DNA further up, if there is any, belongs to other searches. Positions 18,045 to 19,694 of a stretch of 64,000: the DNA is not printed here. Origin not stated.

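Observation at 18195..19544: Undescribed architecture: HigA-type HTH fused to a catalytically degenerate dCTP-deaminase/dUTPase fold and an unknown domain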

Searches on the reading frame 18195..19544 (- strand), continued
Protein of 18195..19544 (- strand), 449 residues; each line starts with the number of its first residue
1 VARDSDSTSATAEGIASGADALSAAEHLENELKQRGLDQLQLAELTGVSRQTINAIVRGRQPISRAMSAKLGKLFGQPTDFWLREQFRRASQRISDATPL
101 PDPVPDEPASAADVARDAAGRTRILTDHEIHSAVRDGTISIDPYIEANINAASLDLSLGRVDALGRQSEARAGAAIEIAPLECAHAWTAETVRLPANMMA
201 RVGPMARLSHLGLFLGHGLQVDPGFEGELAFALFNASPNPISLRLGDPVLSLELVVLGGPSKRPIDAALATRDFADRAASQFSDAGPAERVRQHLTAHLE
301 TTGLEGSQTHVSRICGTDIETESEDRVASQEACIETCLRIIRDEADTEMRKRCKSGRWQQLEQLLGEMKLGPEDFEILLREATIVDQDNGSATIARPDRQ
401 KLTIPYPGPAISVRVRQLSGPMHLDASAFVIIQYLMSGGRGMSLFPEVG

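Call 19: search_protein_representatives(alignment_id=A1)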
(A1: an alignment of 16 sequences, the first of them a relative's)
Query: 16 sequences, 447 profile positions. Proteins with E-value up to 0.001 (for the whole library): 10888; up to 1e-10: 2406; up to 1e-30: 123. The best 150 are listed.
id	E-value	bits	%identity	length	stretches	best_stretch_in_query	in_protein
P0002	1.1e-211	720.0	-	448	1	4-446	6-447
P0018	3.3e-152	524.0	-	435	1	1-441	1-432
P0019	1.5e-134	465.8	-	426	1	18-434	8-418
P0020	7.7e-131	453.6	-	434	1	14-441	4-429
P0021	6.1e-122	424.3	-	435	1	16-433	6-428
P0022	9.2e-117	407.2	-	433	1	11-440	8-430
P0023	2.3e-113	396.0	-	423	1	1-316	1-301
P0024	1.4e-111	390.1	-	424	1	19-440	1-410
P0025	1.9e-104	366.6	-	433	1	4-439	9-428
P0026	4.7e-99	348.8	-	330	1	114-430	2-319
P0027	5.6e-93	328.8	-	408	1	30-426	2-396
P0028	5.6e-86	305.7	-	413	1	19-429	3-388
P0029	1.4e-85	304.4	-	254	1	1-260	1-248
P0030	2.0e-80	287.4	-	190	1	7-193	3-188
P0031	3.9e-80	286.4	-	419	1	15-420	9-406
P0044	9.7e-59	215.9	-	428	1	8-386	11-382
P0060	2.7e-51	191.4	-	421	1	12-430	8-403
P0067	1.8e-47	178.8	-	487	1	18-428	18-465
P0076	2.2e-44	168.6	-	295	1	27-272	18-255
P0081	1.8e-43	165.6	-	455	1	10-267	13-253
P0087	2.1e-41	158.8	-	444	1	11-421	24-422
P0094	2.1e-39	152.2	-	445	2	161-283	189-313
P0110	7.9e-36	140.4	-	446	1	27-268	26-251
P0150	1.4e-28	116.5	-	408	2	109-263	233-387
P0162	7.3e-27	110.9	-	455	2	137-302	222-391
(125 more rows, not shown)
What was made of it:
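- Tried and rejected: The exhaustive profile search was needed (call 19).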

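Call 20: predict_structure(alignment_id=A1)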
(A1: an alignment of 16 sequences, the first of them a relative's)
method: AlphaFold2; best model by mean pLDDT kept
length: 449 residues; sequences in the alignment: 16
mean_pLDDT: 74.2   pTM: 0.41
mean pLDDT of the five models: 74.2, 74.1, 74.1, 71.2, 70.9
residues with pLDDT >= 90: 76; 70-90: 247; 50-70: 50; < 50: 76
segments of 3 or more residues with pLDDT < 50: 1-20, 89-119, 169-172, 269-284
pLDDT, mean of each block of 10 residues (from residue 1): 27 31 73 84 85 82 79 81 67 34 34 39 82 90 88 87 59 70 82 87 75 62 82 79 87 83 56 47 62 91 85 92 90 94 91 85 91 82 76 78 75 80 76 88 68
secondary structure, 60 per line:
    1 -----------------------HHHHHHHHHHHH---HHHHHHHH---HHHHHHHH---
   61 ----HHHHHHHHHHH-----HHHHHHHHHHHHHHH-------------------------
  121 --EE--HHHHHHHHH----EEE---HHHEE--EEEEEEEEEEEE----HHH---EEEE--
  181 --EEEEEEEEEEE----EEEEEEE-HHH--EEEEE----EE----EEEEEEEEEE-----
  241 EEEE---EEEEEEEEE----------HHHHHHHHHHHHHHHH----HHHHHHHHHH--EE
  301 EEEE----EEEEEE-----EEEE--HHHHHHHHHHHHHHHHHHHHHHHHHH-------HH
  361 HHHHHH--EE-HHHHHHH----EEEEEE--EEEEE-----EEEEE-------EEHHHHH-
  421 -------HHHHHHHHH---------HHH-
elements in order: H24-35 H39-46 H50-57 H65-75 H81-95 H127-135 E140-142 E153-164 E175-178 E183-193 E198-204 E211-215 E226-235 E241-244 E248-256 H267-282 H287-296 E299-304 E309-314 E320-323 H326-351 H359-366 H372-378 E383-388 E391-395 E401-405 H415-419 H428-436
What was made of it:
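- Checked: Dcd-like domain, by structure: the AF2 model has mean pLDDT 74 (call 20).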

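Call 25: fold_search(model_id=the predicted structure, library=pdb)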
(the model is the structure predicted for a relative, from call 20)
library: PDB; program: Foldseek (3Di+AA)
matches with E <= 10: 1073; with E <= 0.001: 95
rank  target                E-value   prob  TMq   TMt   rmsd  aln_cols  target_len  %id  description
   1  4a6a_B                1.2e-10  1.00  0.29  0.66   5.4       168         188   24  A115V variant of dCTP deaminase-dUTPase from Mycobacterium tuberculosis in complex with dTTP (released 2012-10-10)
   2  2qxx_A                1.5e-10  1.00  0.29  0.66   4.6       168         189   26  Bifunctional dCTP deaminase: dUTPase from Mycobacterium tuberculosis in complex with dTTP (released 2008-02-19)
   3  4a6a_A                1.8e-10  1.00  0.29  0.66   5.4       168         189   24  A115V variant of dCTP deaminase-dUTPase from Mycobacterium tuberculosis in complex with dTTP (released 2012-10-10)
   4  2j4h_B                2.1e-10  1.00  0.28  0.70   5.9       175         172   26  Crystal structure of a H121A Escherichia coli dCTP deaminase mutant enzyme (released 2007-08-07)
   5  2j4q_A                2.8e-10  1.00  0.29  0.72   6.1       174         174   26  Crystal structure of a E138A Escherichia coli dCTP deaminase mutant enzyme in complex with dTTP (released 2007-08-07)
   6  9ln0                  2.9e-10  1.00  0.28  0.77   2.6       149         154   29  A thermostable enzyme dUTPase P45 (released 2025-11-19)
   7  2j4h_A                2.9e-10  1.00  0.29  0.71   6.2       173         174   27  Crystal structure of a H121A Escherichia coli dCTP deaminase mutant enzyme (released 2007-08-07)
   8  4xjc_A                4.1e-10  1.00  0.29  0.69   4.0       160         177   30  dCTP deaminase-dUTPase from Bacillus halodurans (released 2015-03-18)
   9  2j4q_B                4.1e-10  1.00  0.28  0.71   6.3       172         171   28  Crystal structure of a E138A Escherichia coli dCTP deaminase mutant enzyme in complex with dTTP (released 2007-08-07)
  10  8y1w                  4.8e-10  1.00  0.28  0.80   2.7       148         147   29  Crystal structure of Thermococcus pacificus dUTPase complexed with dUMP. (released 2024-11-06)
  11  4xjc_F                5.0e-10  1.00  0.28  0.71   3.8       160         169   29  dCTP deaminase-dUTPase from Bacillus halodurans (released 2015-03-18)
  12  2qlp_D                5.9e-10  1.00  0.28  0.76   5.0       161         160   24  Bifunctional dCTP deaminase:dUTPase from Mycobacterium tuberculosis, apo form (released 2008-02-19)
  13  2v9x_J                7.8e-10  1.00  0.28  0.76   5.3       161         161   28  E138D variant of Escherichia coli dCTP deaminase in complex with dUTP (released 2007-11-20)
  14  2v9x_A                1.1e-09  1.00  0.29  0.64   5.2       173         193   26  E138D variant of Escherichia coli dCTP deaminase in complex with dUTP (released 2007-11-20)
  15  2qlp_B                1.2e-09  1.00  0.28  0.76   5.6       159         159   23  Bifunctional dCTP deaminase:dUTPase from Mycobacterium tuberculosis, apo form (released 2008-02-19)
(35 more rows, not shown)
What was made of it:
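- On dCTP deaminase (Dcd, TIGR02274): Foldseek E about 1e-10 and target-normalised TM-scores of 0.64-0.80 (call 25). PDB mutant entries E138A and E138D confirm that this residue is the studied catalytic position (call 25).
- Checked: Foldseek matches Dcd and dUTPase structures with E about 1e-10 and target-normalised TM-scores of 0.77-0.80 to 9ln0/8y1w (call 25).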

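Call 29: find_homologous_proteins(query=A2, max_evalue=1e-10)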
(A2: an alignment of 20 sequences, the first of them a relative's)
Query A2 (20 sequences) (428 aa, profile of the alignment): 7 proteins with E <= 1e-10 among 8000 candidates.
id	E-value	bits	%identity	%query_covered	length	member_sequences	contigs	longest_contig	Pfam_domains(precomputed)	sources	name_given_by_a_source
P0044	1.4e-123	431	100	100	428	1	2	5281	PF22769.2,PF01381.29,PF13560.13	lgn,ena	-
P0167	1.2e-117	412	89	100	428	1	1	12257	PF22769.2,PF01381.29,PF13560.13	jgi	-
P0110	2.4e-105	371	27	57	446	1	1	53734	PF13384.13,PF15943.12,PF22769.2,PF01381.29,PF12802.14,PF13545.13,PF13560.13,PF13443.13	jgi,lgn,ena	-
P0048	8.4e-95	336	40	95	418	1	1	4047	PF22769.2,PF01381.29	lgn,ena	-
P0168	8.4e-23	99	27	37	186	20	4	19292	PF06559.17,PF00692.25,PF22569.2,PF22769.2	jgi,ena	-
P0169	1.5e-19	89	25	37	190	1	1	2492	PF06559.17,PF00692.25,PF22569.2,PF22769.2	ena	-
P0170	7.3e-15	73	30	30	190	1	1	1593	PF06559.17,PF00692.25,PF22569.2,PF22769.2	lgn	-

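Call 30: find_encoding_contigs(protein=P0110, flank=10000, max_places=2)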
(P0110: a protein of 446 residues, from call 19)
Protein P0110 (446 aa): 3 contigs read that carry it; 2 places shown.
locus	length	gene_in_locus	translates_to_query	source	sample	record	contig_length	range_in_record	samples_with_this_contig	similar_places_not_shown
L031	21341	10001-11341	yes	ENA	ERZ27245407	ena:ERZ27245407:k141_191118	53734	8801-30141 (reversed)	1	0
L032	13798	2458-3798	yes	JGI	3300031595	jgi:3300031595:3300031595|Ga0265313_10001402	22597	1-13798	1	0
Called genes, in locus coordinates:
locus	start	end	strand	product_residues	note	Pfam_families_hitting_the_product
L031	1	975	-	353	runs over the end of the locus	PF01073:3Beta_HSD, PF01370:Epimerase, PF02719:Polysacc_synt_2, PF04321:RmlD_sub_bind, PF07993:NAD_binding_4 (faint), PF16363:GDP_Man_Dehyd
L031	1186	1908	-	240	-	PF01895:PhoU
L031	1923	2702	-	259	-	PF02463:SMC_N (faint), PF00005:ABC_tran, PF13304:AAA_21 (faint)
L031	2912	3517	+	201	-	PF02572:CobA_CobO_BtuR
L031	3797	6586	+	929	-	PF01842:ACT (faint), PF01909:NTP_transf_2 (faint), PF08335:GlnD_UR_UTase, PF27444:GlnD_3rd, PF13291:ACT_4 (faint), PF01966:HD, PF24931:ACT_ACR9_3rd, PF26956:ACT_ACR_D1, +2 more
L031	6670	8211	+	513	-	PF03023:MurJ, PF01554:MatE (weak)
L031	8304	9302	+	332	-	PF00579:tRNA-synt_1b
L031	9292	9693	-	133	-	-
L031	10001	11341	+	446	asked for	PF01381:HTH_3 (weak), PF12802:MarR_2 (faint), PF13384:HTH_23 (faint), PF13443:HTH_26 (faint), PF13545:HTH_Crp_2 (faint), PF13560:HTH_31 (weak), PF15943:YdaS_toxin (faint), PF22769:DCD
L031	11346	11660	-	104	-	PF01381:HTH_3, PF13560:HTH_31, PF15943:YdaS_toxin (weak)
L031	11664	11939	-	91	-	-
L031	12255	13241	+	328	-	PF10095:DUF2333 (faint)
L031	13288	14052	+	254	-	PF09608:Alph_Pro_TM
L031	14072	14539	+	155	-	PF00582:Usp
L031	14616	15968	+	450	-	PF01523:PmbA_TldD_1st, PF19290:PmbA_TldD_2nd, PF19289:PmbA_TldD_3rd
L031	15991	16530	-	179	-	PF27226:AF_1845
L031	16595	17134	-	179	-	PF02834:LigT_PEase, PF13563:2_5_RNA_ligase2, PF02834:LigT_PEase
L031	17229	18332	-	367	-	PF08495:FIST, PF10442:FIST_C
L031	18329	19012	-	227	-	PF25182:NonGDSL, PF00657:Lipase_GDSL, PF13472:Lipase_GDSL_2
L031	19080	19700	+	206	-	PF00005:ABC_tran, PF13304:AAA_21 (faint)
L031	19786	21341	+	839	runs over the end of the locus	PF02687:FtsX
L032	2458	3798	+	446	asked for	PF01381:HTH_3 (weak), PF12802:MarR_2 (faint), PF13384:HTH_23 (faint), PF13443:HTH_26 (faint), PF13545:HTH_Crp_2 (faint), PF13560:HTH_31 (weak), PF15943:YdaS_toxin (faint), PF22769:DCD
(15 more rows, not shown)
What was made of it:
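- Distant relatives sit next to a HigBA-like pair (L031, call 30).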

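Call 31: find_encoding_contigs(protein=P0167, flank=10000, max_places=2)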
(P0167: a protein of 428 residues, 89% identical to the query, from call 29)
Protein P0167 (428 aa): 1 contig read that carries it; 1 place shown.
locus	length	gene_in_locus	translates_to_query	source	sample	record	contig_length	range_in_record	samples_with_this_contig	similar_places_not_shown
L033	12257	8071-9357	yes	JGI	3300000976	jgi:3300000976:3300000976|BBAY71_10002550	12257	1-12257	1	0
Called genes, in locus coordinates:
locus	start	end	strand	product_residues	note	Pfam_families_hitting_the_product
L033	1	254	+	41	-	?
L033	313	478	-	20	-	-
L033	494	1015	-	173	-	PF00383:dCMP_cyt_deam_1, PF14437:MafB19-deam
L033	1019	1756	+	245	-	PF22769:DCD (weak), PF00692:dUTPase (weak)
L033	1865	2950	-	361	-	-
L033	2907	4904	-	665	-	PF24389:ORC-CDC6-like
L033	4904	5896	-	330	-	PF24390:PRTase-CE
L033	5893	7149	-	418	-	PF00145:DNA_methylase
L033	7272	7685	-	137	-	-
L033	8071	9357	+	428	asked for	PF13560:HTH_31 (faint), PF01381:HTH_3, PF22769:DCD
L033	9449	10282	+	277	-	PF00583:Acetyltransf_1, PF13508:Acetyltransf_7, PF13673:Acetyltransf_10 (faint)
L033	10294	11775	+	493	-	PF13393:tRNA-synt_His, PF03129:HGTP_anticodon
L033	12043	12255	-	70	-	?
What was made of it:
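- Another sits next to a DNA methylase, PRTase-CE, ORC/Cdc6-like, dCMP-deaminase and Dcd cluster (L033, call 31).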

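Call 32: find_encoding_contigs(protein=P0081, flank=10000, max_places=2)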
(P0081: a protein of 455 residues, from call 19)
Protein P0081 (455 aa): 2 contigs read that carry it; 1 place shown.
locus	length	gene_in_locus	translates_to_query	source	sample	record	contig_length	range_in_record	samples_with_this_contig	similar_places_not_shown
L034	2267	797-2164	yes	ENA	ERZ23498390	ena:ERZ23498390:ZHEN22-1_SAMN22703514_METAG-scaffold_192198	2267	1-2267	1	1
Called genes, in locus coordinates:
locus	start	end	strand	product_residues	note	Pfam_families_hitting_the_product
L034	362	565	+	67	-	-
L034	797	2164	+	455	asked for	PF01381:HTH_3, PF13560:HTH_31 (weak), PF22769:DCD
